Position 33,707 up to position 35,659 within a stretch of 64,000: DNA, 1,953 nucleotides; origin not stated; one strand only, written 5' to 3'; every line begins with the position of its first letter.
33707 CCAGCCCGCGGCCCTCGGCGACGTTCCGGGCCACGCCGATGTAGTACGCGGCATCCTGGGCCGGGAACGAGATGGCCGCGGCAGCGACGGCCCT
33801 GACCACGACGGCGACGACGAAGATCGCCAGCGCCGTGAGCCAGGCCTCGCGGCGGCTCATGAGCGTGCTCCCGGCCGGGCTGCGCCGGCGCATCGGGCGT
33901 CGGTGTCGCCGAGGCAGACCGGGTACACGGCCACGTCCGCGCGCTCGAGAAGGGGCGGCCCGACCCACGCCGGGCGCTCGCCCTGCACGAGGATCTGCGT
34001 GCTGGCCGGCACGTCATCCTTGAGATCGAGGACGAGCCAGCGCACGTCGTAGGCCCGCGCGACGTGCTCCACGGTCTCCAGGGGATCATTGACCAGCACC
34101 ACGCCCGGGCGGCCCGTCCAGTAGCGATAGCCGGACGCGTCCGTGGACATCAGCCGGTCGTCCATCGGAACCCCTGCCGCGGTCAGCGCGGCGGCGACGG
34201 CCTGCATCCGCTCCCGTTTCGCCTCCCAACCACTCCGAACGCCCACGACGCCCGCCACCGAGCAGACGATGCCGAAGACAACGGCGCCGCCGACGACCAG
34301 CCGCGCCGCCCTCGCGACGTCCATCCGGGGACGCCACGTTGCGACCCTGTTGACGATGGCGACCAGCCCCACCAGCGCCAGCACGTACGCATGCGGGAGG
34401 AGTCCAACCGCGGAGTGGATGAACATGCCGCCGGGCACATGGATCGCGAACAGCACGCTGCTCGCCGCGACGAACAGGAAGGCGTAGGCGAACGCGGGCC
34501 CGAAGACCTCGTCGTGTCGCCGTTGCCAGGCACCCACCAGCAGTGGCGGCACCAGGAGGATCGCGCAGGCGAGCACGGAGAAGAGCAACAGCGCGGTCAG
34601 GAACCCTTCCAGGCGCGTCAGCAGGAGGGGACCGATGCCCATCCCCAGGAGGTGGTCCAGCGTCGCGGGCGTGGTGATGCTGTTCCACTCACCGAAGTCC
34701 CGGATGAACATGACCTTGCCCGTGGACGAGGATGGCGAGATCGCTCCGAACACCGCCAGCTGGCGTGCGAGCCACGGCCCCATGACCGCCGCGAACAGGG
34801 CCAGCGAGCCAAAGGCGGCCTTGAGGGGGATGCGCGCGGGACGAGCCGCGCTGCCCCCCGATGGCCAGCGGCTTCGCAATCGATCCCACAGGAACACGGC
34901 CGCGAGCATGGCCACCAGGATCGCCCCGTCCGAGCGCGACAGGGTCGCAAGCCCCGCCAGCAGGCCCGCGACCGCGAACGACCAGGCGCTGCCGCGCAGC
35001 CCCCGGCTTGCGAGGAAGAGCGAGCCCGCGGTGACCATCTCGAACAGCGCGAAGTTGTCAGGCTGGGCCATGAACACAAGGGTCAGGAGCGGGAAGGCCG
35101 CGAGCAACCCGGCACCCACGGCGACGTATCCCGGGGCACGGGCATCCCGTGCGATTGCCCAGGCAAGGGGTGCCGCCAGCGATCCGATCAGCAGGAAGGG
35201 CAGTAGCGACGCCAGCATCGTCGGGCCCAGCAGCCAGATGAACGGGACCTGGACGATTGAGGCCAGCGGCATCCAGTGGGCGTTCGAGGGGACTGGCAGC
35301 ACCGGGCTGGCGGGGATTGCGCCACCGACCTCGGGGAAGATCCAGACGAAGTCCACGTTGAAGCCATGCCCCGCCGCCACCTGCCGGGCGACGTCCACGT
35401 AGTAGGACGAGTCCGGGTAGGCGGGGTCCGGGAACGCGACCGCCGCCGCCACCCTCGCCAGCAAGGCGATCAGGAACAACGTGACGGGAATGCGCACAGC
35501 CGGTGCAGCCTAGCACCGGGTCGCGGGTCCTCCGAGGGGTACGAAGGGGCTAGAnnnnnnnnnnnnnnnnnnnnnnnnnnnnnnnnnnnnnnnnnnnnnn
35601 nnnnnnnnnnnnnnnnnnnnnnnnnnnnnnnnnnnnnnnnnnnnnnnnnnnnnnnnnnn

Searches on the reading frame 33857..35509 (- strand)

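Call 51: search_protein_families(library=pfam, proteins=[window:33857-35509:-], max_evalue=0.001)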
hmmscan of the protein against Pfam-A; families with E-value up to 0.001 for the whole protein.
window:33857-35509:- (550 aa): 1 family
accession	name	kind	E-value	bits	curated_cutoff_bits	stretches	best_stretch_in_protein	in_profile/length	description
PF13231.12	PMT_2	-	2.9e-08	34.5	26.1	1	84-218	7-145/160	Dolichyl-phosphate-mannose-protein mannosyltransferase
